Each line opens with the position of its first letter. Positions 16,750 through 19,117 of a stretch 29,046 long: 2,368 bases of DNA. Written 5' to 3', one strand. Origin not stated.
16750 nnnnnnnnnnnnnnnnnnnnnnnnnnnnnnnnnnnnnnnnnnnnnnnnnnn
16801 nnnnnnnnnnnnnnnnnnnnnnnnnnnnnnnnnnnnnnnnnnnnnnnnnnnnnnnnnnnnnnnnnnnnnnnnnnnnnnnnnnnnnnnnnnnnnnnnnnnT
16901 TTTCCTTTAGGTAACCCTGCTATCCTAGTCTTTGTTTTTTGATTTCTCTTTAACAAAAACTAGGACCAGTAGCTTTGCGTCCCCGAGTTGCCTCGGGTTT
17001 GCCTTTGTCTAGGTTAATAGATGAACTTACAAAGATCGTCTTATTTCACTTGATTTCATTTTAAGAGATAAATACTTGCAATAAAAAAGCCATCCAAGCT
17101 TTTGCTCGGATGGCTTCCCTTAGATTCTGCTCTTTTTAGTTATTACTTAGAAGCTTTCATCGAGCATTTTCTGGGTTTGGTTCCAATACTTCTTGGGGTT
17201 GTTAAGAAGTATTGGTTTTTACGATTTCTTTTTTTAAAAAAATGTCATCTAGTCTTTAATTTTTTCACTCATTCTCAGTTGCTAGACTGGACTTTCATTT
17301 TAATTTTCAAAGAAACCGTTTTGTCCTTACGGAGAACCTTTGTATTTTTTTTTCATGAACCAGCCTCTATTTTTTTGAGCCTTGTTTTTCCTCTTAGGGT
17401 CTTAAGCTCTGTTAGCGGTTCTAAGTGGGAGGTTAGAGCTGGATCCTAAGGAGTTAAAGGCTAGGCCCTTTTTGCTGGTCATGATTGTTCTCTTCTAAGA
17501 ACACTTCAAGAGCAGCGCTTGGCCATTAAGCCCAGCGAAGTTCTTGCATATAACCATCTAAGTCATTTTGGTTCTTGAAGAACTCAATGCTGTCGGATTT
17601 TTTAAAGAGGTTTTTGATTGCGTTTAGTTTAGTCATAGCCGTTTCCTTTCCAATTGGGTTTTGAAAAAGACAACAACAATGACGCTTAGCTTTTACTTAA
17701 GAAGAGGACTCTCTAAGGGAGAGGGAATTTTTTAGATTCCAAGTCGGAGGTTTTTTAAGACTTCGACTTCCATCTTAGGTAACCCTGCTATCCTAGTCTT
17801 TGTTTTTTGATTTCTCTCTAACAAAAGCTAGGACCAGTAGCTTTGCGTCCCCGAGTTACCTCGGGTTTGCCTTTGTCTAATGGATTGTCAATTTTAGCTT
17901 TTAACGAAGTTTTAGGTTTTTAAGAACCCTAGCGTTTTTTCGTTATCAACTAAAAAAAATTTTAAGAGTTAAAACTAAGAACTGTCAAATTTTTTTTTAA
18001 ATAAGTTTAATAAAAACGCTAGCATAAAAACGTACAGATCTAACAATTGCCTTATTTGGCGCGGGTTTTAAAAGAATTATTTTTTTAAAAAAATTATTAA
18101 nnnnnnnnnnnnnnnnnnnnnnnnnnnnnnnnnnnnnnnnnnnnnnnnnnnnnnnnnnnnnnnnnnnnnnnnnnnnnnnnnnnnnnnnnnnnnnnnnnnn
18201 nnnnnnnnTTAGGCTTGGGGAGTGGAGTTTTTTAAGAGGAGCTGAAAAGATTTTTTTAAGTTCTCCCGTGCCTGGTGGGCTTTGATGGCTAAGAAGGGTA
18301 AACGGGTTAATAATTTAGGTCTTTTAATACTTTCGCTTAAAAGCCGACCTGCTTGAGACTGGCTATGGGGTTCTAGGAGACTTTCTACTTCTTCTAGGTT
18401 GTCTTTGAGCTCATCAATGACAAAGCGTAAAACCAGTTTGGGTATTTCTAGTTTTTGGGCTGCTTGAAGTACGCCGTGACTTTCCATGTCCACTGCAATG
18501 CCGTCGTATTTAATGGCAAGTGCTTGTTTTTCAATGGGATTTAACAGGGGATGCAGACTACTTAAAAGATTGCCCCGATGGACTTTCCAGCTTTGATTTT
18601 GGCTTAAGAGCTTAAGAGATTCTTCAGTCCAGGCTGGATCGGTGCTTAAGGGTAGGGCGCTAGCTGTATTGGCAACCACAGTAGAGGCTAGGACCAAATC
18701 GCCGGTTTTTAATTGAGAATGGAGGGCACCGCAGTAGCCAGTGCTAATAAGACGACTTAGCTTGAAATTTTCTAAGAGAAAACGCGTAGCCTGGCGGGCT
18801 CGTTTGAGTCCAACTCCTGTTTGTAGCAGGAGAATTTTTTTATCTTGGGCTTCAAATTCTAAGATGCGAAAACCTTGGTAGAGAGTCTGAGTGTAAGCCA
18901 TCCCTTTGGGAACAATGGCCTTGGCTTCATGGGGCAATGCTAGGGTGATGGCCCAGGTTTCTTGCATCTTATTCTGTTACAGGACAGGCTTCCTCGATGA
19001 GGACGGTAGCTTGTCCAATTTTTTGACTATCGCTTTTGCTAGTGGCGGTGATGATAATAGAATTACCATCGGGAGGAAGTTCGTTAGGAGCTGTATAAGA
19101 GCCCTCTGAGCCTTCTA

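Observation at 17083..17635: Leader module C drives only a 36-codon ORF, followed by about 410 nt with no ORF before a terminator: small protein, ncRNA or decayed paralog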

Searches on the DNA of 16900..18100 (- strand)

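Call 27: search_rna_families(source=window, start=16900, end=18100, threshold=evalue, max_evalue=10)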
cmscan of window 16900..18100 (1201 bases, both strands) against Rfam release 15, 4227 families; matches with E-value up to 10: 12.
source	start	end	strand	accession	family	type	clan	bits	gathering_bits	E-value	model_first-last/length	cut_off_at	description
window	16906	17012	-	RF03167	c-di-GMP-I-GGC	Cis-reg; riboswitch;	CL00126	68.8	59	6.5e-16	1-80/80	no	c-di-GMP-I-GGC riboswitch aptamer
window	17774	17880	-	RF03167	c-di-GMP-I-GGC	Cis-reg; riboswitch;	CL00126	67.5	59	1.6e-15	1-80/80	no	c-di-GMP-I-GGC riboswitch aptamer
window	17083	17116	+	RF02621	BSnc120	Gene; sRNA;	-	21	114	0.084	37-70/88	no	Brucella sRNA 120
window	17381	17459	+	RF03176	MIR7729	Gene; miRNA;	-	19.7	92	0.29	1-86/86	no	MIR7729 microRNA precursor family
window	17079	17123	-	RF03630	mir-2818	Gene; miRNA;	-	19.5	90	0.54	7-52/60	no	mir-2818 microRNA precursor family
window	17911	18035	-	RF03926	MIR1435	Gene; miRNA;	-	18.7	94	9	1-186/186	no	MIR1435 microRNA precursor family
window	17183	17220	+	RF03388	mir-9418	Gene; miRNA;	-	18.2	82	3.9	14-57/61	no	mir-9418 microRNA precursor family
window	17085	17249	-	RF02590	Spy1186876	Gene; sRNA;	-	17.2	208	0.42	1-243/243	no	S. pyogenes small RNA 1186876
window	17744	17768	+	RF03567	MIR8024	Gene; miRNA;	-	16.4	57.3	7.1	1-86/86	no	MIR8024 microRNA precursor family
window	17083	17156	-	RF00112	CyaR_RyeE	Gene; sRNA;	-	16.1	47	9.8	1-85/85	no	CyaR/Rye RNA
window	16953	17012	+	RF04188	Hovlinc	Gene; ribozyme;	-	14.8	42.3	5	1-170/170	no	Hovlinc ribozyme (hominin vlincRNA-located)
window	17925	18024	-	RF04127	MIR8007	Gene; miRNA;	-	14.1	195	9.5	1-226/226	no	MIR8007 microRNA precursor family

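Call 81: search_dna_similar(query=window:17083-17640:-, collection=plasmids, mode=distant, max_evalue=0.01, max_rows=5)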
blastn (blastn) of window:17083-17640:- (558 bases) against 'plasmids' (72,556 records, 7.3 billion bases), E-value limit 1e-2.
No match.

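Call 82: search_dna_similar(query=window:17083-17640:-, collection=phages, mode=distant, max_evalue=0.01, max_rows=5)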
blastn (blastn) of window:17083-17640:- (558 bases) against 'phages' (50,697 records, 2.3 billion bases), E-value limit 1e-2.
No match.

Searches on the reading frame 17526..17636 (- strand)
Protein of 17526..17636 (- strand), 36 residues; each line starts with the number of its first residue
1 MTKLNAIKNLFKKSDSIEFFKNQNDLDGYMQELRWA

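Call 11: search_protein_families(library=pfam, proteins=[window:17526-17636:-], max_evalue=0.01)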
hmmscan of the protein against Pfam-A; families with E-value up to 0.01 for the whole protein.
window:17526-17636:- (36 aa): 0 families

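Call 12: find_encoding_contigs(protein=window:17526-17636:-, flank=6000, max_places=10)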
Protein window:17526-17636:- (36 aa): no gene with exactly this product is on record in the collection.

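Call 60: search_protein_families(library=pfam, proteins=[window:17529-17636:-], max_evalue=1)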
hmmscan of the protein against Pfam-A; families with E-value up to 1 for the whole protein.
seq(36 aa): 0 families

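Call 61: search_protein_families(library=ncbifam, proteins=[window:17529-17636:-], max_evalue=1)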
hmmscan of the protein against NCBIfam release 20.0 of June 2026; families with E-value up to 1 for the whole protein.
seq(36 aa): 0 families

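Call 78: predict_structure(protein=window:17529-17636:-)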
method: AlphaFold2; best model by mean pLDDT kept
length: 36 residues; sequences in the alignment: 1
mean_pLDDT: 81.0   pTM: 0.46
mean pLDDT of the five models: 81.0, 78.6, 70.7, 68.7, 63.7
residues with pLDDT >= 90: 0; 70-90: 30; 50-70: 6; < 50: 0
segments of 3 or more residues with pLDDT < 50: none
pLDDT, mean of each block of 10 residues (from residue 1): 81 71 88 84
secondary structure, 60 per line:
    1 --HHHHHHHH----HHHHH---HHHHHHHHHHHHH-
elements in order: H3-10 H15-19 H23-35

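Call 79: search_solved_structures(query=window:17529-17636:-, max_evalue=10)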
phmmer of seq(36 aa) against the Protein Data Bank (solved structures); distinct sequences matched with E-value up to 10: 0.

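Call 80: search_protein_families(library=padloc, proteins=[window:17529-17636:-], max_evalue=0.1)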
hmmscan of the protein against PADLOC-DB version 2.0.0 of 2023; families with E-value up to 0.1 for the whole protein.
seq(36 aa): 0 families

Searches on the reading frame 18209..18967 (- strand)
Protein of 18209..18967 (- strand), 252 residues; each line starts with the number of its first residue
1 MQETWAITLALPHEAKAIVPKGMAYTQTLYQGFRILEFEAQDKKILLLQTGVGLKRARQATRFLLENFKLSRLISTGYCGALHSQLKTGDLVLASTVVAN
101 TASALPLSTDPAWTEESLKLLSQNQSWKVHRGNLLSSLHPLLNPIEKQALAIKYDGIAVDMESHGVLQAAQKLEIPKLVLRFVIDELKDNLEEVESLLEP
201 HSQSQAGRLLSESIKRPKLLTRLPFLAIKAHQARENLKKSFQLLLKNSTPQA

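Call 11: search_protein_families(library=pfam, proteins=[window:18209-18967:-], max_evalue=0.01)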
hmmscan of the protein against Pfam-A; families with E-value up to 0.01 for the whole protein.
window:18209-18967:- (252 aa): 1 family
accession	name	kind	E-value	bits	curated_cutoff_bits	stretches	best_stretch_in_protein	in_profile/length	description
PF01048.26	PNP_UDP_1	-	2.7e-22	79.8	25.1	1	6-206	3-224/233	Phosphorylase superfamily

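Call 13: find_encoding_contigs(protein=window:18209-18967:-, flank=10000, max_places=10)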
Protein window:18209-18967:- (252 aa): no gene with exactly this product is on record in the collection.

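Call 23: find_homologous_proteins(query=window:18209-18967:-, max_evalue=1e-20)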
Query window:18209-18967:- (252 aa): 14 proteins with E <= 1e-20 among 1567 candidates.
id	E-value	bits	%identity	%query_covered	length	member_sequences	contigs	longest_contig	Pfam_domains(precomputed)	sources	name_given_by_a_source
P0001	1.8e-156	536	100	100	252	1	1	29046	PF01048.27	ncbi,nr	ncbi:MAG: hypothetical protein KDK66_00085 [Deltaproteobacteria bacterium]|nr:hypothetical protein [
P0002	3.5e-43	166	41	96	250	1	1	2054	PF01048.27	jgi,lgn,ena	-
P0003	3.7e-42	162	41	97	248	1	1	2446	PF01048.27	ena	-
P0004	3.3e-41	159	38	98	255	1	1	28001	PF01048.27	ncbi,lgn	-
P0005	9.4e-41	158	39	97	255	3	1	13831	PF01048.27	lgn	-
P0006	1.6e-40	157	40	95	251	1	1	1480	PF01048.27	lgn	-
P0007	6.6e-39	152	39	95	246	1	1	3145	PF01048.27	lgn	-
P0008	5.8e-37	145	38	95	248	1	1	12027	PF01048.27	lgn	-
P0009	1.1e-36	145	38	99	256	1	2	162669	PF01048.27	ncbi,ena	-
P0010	1.9e-35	140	37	98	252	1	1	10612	PF01048.27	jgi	jgi:nucleoside phosphorylase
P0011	3.6e-34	136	35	93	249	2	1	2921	PF01048.27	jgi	jgi:adenosylhomocysteine nucleosidase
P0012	5.4e-34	136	37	94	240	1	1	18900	PF01048.27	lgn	-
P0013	1.7e-33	134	37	94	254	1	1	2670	PF01048.27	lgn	-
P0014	1.4e-28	118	36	94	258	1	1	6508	PF01048.27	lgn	-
